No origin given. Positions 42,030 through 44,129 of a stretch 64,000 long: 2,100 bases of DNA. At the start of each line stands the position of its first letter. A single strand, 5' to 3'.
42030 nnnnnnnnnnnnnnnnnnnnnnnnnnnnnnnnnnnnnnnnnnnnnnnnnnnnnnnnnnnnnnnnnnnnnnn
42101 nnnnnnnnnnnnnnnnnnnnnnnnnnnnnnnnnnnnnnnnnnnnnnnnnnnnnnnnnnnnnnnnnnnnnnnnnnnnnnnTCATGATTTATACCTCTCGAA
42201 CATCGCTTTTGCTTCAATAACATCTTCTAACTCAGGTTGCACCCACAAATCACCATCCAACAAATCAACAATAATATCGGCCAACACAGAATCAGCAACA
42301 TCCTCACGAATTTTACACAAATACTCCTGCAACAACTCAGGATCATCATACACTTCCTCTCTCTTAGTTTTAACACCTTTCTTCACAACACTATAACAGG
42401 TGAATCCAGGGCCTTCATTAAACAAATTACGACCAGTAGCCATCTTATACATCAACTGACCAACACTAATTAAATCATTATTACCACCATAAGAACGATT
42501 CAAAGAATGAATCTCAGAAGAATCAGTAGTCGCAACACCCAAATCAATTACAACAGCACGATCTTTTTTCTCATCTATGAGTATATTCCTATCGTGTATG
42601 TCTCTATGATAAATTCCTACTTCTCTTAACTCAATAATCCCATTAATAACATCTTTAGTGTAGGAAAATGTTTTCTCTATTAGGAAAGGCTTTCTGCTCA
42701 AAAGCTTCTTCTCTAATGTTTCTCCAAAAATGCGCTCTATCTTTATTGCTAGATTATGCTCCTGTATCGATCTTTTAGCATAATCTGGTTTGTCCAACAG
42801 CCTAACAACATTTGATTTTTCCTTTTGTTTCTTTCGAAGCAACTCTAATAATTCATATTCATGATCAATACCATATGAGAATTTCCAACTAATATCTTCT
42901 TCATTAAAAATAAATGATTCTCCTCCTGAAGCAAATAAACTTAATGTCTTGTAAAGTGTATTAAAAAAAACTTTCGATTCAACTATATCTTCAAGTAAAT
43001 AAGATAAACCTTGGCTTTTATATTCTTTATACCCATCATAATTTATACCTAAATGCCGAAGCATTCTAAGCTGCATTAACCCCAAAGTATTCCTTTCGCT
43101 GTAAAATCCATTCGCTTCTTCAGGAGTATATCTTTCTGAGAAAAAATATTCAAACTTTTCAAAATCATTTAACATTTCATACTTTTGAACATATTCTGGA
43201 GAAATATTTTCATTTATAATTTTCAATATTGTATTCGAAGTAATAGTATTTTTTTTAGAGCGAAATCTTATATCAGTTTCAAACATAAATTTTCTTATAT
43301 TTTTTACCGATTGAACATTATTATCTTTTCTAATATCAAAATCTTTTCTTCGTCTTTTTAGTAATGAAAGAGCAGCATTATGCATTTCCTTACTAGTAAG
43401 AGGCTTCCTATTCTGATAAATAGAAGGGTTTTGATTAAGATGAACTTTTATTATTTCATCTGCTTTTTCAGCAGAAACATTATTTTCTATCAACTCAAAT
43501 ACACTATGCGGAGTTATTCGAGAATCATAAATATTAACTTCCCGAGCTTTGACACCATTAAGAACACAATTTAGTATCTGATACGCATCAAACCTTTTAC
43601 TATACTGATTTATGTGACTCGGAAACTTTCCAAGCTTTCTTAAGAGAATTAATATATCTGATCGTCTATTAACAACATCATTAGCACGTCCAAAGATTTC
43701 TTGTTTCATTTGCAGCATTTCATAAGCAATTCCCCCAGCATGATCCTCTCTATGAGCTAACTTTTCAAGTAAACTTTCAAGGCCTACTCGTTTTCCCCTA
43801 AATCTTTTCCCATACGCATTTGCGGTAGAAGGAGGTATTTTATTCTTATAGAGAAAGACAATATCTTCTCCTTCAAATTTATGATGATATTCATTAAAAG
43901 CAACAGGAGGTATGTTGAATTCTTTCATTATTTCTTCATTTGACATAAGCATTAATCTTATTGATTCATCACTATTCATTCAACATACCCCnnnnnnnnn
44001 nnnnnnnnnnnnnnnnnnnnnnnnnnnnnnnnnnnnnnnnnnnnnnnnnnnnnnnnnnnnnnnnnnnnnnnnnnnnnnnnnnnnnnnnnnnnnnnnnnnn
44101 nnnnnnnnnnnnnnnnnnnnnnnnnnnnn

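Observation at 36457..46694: Cluster of four Hanks-type protein kinase genes plus a HAD phosphatase-like gene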

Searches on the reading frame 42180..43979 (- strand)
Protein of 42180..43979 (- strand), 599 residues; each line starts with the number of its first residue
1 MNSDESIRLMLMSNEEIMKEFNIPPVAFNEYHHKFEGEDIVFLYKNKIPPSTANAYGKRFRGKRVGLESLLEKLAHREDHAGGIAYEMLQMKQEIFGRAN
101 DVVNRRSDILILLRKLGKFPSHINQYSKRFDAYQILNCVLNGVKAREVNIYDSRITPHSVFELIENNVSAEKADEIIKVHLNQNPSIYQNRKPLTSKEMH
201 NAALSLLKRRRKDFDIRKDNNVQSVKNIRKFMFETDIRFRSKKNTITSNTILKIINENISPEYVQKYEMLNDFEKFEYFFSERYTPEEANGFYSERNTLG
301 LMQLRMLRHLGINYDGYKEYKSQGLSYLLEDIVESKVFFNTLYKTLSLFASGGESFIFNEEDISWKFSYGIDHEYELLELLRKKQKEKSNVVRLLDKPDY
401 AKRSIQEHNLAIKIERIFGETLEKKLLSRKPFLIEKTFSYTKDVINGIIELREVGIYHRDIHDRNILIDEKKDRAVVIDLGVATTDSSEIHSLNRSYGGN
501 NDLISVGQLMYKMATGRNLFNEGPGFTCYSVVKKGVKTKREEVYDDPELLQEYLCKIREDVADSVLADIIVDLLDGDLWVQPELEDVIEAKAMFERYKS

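Call 3: search_protein_families(library=pfam, proteins=[window:42180-43979:-], max_evalue=0.01)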
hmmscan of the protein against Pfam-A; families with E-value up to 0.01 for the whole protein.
window:42180-43979:- (599 aa): 4 families
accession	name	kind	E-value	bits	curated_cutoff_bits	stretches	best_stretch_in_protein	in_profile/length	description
PF00069.31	Pkinase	-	7.3e-11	42.4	31.7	1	385-521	56-198/263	Protein kinase domain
PF17667.7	Pkinase_fungal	-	8.9e-06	25.1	24.1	1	441-509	292-365/387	Fungal protein kinase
PF07714.23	PK_Tyr_Ser-Thr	-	2.6e-05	24.1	23.1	1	406-486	72-152/258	Protein tyrosine and serine/threonine kinase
PF01636.29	APH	-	0.0051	17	23.2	1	453-484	167-198/239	Phosphotransferase enzyme family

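Call 4: search_protein_families(library=ncbifam, proteins=[window:42180-43979:-], max_evalue=0.01)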
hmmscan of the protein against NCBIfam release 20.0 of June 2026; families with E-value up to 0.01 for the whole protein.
window:42180-43979:- (599 aa): 10 families
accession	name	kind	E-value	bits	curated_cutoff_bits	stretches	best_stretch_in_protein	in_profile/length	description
NF033483.0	PknB_PASTA_kin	equivalog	1.4e-08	34.2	450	1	390-486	68-157/563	Stk1 family PASTA domain-containing Ser/Thr kinase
TIGR03724.2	arch_bud32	equivalog_domain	8e-06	25.5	125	1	405-487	63-135/193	KEOPS complex kinase/ATPase Bud32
NF047741.1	antiphage_MADS6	equivalog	1.4e-05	23.8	460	1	410-492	273-355/612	methylation-associated defense system protein kinase MAD6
NF033442.0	BREX_PglW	equivalog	9.6e-05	20.2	990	1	376-491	560-668/1391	BREX system serine/threonine kinase PglW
NF007174.0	PRK09605.1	equivalog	0.00074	18.1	447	1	404-487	405-477/535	bifunctional N(6)-L-threonylcarbamoyladenine synthase/serine/threonine protein kinase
TIGR03903.1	TOMM_kin_cyc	equivalog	0.00093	17.1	705.75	1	389-486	38-132/1267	TOMM system kinase/cyclase fusion protein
NF011464.0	PRK14879.1-7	equivalog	0.0023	17.7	246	1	405-488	76-154/221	Kae1-associated kinase Bud32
NF038151.1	lanthi_synth_III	equivalog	0.0026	16.2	575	1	435-489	336-389/833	class III lanthionine synthetase LanKC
NF041316.1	NleH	equivalog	0.0035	16.8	450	1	442-506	230-299/304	type III secretion system effector kinase NleH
NF002475.0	PRK01723.1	equivalog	0.008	15.2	142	0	443-484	151-191/241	3-deoxy-D-manno-octulosonic acid kinase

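Call 8: find_homologous_proteins(query=window:42180-43979:-, max_evalue=0.001)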
Query window:42180-43979:- (599 aa): 5 proteins with E <= 0.001 among 8000 candidates.
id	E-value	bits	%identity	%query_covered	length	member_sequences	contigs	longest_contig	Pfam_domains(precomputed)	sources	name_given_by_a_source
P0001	0.0e+0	1331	100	100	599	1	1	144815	PF00069.32,PF17667.8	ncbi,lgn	-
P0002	7.7e-73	264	33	82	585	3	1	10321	PF07714.24,PF00069.32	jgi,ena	-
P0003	1.7e-45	174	29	76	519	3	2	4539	PF07714.24,PF00069.32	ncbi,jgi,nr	ncbi:MAG: protein kinase [Nanoarchaeota archaeon]|nr:protein kinase [Nanoarchaeota archaeon]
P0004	2.1e-40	157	24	88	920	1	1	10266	PF07714.24,PF00069.32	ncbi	-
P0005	3.8e-37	146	27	92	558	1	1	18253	PF07714.24,PF00069.32,PF17667.8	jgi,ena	-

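Call 10: find_encoding_contigs(protein=P0001, flank=10000, max_places=4)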
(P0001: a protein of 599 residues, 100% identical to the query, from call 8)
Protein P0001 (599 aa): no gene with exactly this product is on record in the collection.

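Call 11: find_encoding_contigs(protein=P0002, flank=10000, max_places=4)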
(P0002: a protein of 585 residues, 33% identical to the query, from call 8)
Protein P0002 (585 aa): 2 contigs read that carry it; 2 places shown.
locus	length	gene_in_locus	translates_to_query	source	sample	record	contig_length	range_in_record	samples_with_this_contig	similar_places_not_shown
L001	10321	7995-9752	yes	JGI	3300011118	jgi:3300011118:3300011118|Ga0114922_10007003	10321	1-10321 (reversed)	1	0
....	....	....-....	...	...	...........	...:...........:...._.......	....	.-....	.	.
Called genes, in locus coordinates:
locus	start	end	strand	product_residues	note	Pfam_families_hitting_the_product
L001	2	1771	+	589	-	?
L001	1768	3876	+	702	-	PF13482:RNase_H_2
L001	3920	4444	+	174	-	PF00252:Ribosomal_L16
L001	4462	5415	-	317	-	PF17835:NOG1_N, PF00009:GTP_EFTU (faint), PF01926:MMR_HSR1, PF02421:FeoB_N, PF06858:NOG1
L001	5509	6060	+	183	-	PF01092:Ribosomal_S6e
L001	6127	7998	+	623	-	-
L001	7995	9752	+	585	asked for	PF00069:Pkinase, PF07714:PK_Tyr_Ser-Thr (weak)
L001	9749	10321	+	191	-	?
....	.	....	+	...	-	?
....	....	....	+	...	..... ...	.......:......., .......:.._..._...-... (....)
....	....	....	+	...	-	?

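Call 28: find_homologous_proteins(query=A1, max_evalue=1e-10)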
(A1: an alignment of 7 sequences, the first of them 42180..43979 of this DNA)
Query A1 (7 sequences) (599 aa, profile of the alignment): 5 proteins with E <= 1e-10 among 8000 candidates.
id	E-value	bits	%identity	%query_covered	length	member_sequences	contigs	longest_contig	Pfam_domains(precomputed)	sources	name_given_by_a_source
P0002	7.7e-208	711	33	82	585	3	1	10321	PF07714.24,PF00069.32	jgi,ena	-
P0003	8.0e-204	697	29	76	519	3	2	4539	PF07714.24,PF00069.32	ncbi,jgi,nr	ncbi:MAG: protein kinase [Nanoarchaeota archaeon]|nr:protein kinase [Nanoarchaeota archaeon]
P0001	1.9e-189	650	100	100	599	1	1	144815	PF00069.32,PF17667.8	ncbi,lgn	-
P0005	1.7e-183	630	27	92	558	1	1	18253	PF07714.24,PF00069.32,PF17667.8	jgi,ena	-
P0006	2.0e-13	68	26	21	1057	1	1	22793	PF13431.13,PF13414.13,PF13176.13,PF13428.13,PF14559.13,PF07714.24,PF00069.32,PF13371.13,PF00515.35,PF03109.23,PF13424.13,PF13432.13,PF13181.13,PF07719.24,PF13174.13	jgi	jgi:serine/threonine protein kinase/tetratricopeptide (TPR) repeat protein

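Call 29: search_protein_representatives(alignment_id=A1)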
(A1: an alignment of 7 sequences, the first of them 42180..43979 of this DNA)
Query: 7 sequences, 620 profile positions. Proteins with E-value up to 0.001 (for the whole library): 240876; up to 1e-10: 13209; up to 1e-30: 252. The best 150 are listed.
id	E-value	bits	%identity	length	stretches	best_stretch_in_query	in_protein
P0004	8.1e-259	877.3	-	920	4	30-531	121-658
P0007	6.9e-256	867.6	-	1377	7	86-545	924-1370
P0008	1.7e-252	856.4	-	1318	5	41-543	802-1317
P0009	7.8e-223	758.4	-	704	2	23-549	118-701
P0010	1.1e-207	708.4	-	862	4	99-545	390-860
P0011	4.0e-203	693.3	-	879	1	1-617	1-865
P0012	4.3e-193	660.1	-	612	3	50-542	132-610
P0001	6.1e-190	649.7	-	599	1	2-545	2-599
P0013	1.3e-189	648.6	-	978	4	53-546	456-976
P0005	5.4e-184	630.1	-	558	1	32-545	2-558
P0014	3.1e-178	611.1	-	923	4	119-540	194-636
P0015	2.1e-170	585.2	-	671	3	113-544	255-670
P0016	7.4e-169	580.1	-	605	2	104-545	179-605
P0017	9.6e-165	566.5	-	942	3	84-522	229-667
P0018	2.0e-163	562.1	-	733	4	49-542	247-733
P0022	4.3e-160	551.2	-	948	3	117-528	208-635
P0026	2.7e-152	525.4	-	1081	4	97-537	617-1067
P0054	2.9e-112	393.1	-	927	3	84-539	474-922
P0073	4.1e-103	362.9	-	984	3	147-538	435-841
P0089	3.2e-93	330.2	-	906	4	2-195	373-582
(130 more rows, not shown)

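Call 63: search_protein_families(library=padloc, max_evalue=0.001, proteins=[window:42180-43979:-])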
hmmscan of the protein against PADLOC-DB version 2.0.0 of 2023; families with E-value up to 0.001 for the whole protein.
window:42180-43979:- (599 aa): 26 families (the best 25 are shown)
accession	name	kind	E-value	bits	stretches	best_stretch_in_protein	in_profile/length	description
PDLC04042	PD-T4-6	-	6.8e-13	46.9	1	390-493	70-166/292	-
PDLC04047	PD-T4-6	-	5.4e-11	40.1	1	400-488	76-163/327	-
PDLC04059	PD-T4-6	-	9.3e-11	39.4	1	407-488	83-163/433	-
PDLC04053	PD-T4-6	-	1.5e-10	39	1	407-489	81-164/311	-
PDLC04138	mad6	-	2.2e-09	34.8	1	378-540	106-277/659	mads_6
PDLC04054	PD-T4-6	-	1.3e-08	32.6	1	403-486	79-163/347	-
PDLC04049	PD-T4-6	-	1.4e-08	32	1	390-489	71-169/442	-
PDLC04058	PD-T4-6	-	1.7e-08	32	1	409-486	89-166/460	-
PDLC04056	PD-T4-6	-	4.3e-08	30.7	1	409-489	82-159/415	-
PDLC04055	PD-T4-6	-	1.2e-07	28.9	1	411-489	148-225/496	-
PDLC04044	PD-T4-6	-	2.2e-07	28.4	1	412-491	115-194/372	-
PDLC04048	PD-T4-6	-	2.4e-07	28.5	1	408-485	84-160/354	-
PDLC04063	PD-T4-6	-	2.7e-07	27.7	1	407-490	91-175/564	-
PDLC03920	MkoA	-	3.4e-07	26.9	1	372-522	56-222/1112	-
PDLC04060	PD-T4-6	-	5.8e-07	26.8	1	412-489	85-162/486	-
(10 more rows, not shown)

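Call 97: search_protein_families(library=pfam, max_evalue=0.001, proteins=[P0007, P0008, P0026, P0013, P0089, P0073, P0054, P0022, P0017])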
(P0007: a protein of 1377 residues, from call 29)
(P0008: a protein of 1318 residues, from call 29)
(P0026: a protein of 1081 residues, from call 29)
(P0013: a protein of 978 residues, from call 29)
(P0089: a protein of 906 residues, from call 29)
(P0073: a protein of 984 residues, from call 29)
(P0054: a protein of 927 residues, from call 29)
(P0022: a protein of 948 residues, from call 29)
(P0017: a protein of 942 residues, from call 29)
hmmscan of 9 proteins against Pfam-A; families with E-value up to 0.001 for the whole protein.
P0007 (1377 aa): 1 family
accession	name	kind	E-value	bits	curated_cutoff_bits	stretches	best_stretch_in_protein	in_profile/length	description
PF00069.31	Pkinase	-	9.6e-19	68.2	31.7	2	1128-1352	6-245/263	Protein kinase domain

P0008 (1318 aa): 3 families
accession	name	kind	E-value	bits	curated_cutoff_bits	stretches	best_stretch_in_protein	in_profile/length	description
PF00459.30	Inositol_P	-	2.9e-43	148.7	27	1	5-275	5-249/271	Inositol monophosphatase family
PF00069.31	Pkinase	-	9.3e-13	48.6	31.7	1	1110-1199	56-147/263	Protein kinase domain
PF07714.23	PK_Tyr_Ser-Thr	-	1.9e-06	27.8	23.1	1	1131-1199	82-151/258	Protein tyrosine and serine/threonine kinase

P0026 (1081 aa): 1 family
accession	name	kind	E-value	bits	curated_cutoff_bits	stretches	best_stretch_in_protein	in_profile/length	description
PF00069.31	Pkinase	-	1.5e-13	51.2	31.7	1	859-1056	46-244/263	Protein kinase domain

P0013 (978 aa): 4 families
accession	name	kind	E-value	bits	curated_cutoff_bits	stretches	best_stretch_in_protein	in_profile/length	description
PF00069.31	Pkinase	-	3.7e-21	76.2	31.7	1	748-958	37-246/263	Protein kinase domain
PF07714.23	PK_Tyr_Ser-Thr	-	5.9e-11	42.6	23.1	1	753-862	45-152/258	Protein tyrosine and serine/threonine kinase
PF03109.22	ABC1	-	1.8e-05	24.4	22.9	1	786-860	144-215/244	ABC1 atypical kinase-like domain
PF01636.29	APH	-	0.00034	20.9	23.2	0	828-861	166-199/239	Phosphotransferase enzyme family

P0089 (906 aa): 3 families
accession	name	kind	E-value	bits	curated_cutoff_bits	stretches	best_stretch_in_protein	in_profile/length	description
PF00085.26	Thioredoxin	-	1.1e-12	48.3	23.5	1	287-389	3-102/103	Thioredoxin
PF13098.12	Thioredoxin_2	-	0.00026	21.7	27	1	299-384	4-100/104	Thioredoxin-like domain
PF01650.23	Peptidase_C13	-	0.00033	20.7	22.8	0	150-213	105-168/258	Peptidase C13 family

P0073 (984 aa): 4 families
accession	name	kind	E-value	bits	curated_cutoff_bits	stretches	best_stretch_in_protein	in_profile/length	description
PF00069.31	Pkinase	-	1.5e-12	47.9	31.7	1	644-741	55-153/263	Protein kinase domain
PF03109.22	ABC1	-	1.7e-06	27.8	22.9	1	639-737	122-218/244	ABC1 atypical kinase-like domain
PF07714.23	PK_Tyr_Ser-Thr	-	4.7e-05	23.3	23.1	1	642-733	56-149/258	Protein tyrosine and serine/threonine kinase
PF01636.29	APH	-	0.00098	19.4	23.2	0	703-734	167-198/239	Phosphotransferase enzyme family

P0054 (927 aa): 2 families
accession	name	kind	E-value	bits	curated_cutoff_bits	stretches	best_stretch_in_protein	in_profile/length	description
PF00069.31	Pkinase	-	3.9e-13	49.9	31.7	1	720-869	51-212/263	Protein kinase domain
PF07714.23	PK_Tyr_Ser-Thr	-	1.8e-05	24.6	23.1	1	738-818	71-152/258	Protein tyrosine and serine/threonine kinase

P0022 (948 aa): 4 families
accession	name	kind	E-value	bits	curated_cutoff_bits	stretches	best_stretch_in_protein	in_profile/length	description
PF00069.31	Pkinase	-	7.4e-22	78.4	31.7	1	441-610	69-242/263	Protein kinase domain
PF07714.23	PK_Tyr_Ser-Thr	-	4.4e-13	49.6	23.1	1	462-539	76-153/258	Protein tyrosine and serine/threonine kinase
PF03109.22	ABC1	-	5.9e-06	26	22.9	1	460-540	141-219/244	ABC1 atypical kinase-like domain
PF01636.29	APH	-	1.5e-05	25.3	23.2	1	505-533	167-195/239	Phosphotransferase enzyme family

P0017 (942 aa): 2 families
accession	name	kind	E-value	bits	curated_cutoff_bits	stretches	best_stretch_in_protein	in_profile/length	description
PF00069.31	Pkinase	-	5.7e-17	62.4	31.7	1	463-665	43-244/263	Protein kinase domain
PF07714.23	PK_Tyr_Ser-Thr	-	4.5e-08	33.1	23.1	1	463-575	46-153/258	Protein tyrosine and serine/threonine kinase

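Call 109: find_encoding_contigs(protein=P0005, flank=10000, max_places=3)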
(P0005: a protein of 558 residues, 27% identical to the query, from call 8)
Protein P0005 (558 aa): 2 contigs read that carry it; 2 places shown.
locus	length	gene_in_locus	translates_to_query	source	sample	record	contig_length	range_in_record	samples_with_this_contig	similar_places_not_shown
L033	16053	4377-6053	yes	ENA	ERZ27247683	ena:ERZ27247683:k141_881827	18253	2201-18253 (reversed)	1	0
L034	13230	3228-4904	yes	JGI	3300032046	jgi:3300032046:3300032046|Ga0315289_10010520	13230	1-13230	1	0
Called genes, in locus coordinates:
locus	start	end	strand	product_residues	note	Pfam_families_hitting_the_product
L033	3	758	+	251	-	?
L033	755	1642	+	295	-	PF00702:Hydrolase (weak), PF08645:PNK3P (faint), PF13419:HAD_2 (weak), PF13242:Hydrolase_like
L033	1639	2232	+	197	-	PF01591:6PF2K, PF08433:KTI12, PF13671:AAA_33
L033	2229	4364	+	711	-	PF07719:TPR_2 (faint), PF13181:TPR_8 (faint), PF13414:TPR_11 (faint), PF13174:TPR_6 (faint), PF13374:TPR_10 (faint), PF13424:TPR_12 (faint), PF13429:TPR_15 (weak), PF00515:TPR_1 (weak), +4 more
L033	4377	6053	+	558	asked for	PF00069:Pkinase, PF07714:PK_Tyr_Ser-Thr (weak), PF17667:Pkinase_fungal (weak)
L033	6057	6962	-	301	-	PF04014:MazE_antitoxin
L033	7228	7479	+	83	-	PF17032:Zn_ribbon_15 (weak)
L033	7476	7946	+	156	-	-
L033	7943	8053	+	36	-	-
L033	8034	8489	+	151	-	PF13404:HTH_AsnC-type (weak), PF13412:HTH_24 (weak), PF01037:AsnC_trans_reg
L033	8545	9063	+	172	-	PF13875:DUF4202, PF01966:HD (weak)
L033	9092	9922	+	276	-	PF00248:Aldo_ket_red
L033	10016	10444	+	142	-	-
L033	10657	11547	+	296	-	PF02811:PHP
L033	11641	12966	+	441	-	PF02310:B12-binding, PF04055:Radical_SAM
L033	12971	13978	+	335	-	PF01209:Ubie_methyltran, PF13489:Methyltransf_23, PF13847:Methyltransf_31, PF08241:Methyltransf_11, PF08242:Methyltransf_12, PF13649:Methyltransf_25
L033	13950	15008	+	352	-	PF04055:Radical_SAM, PF13186:SPASM (weak)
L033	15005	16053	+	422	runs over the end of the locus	PF13535:ATP-grasp_4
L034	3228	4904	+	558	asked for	PF00069:Pkinase, PF07714:PK_Tyr_Ser-Thr (weak), PF17667:Pkinase_fungal (weak)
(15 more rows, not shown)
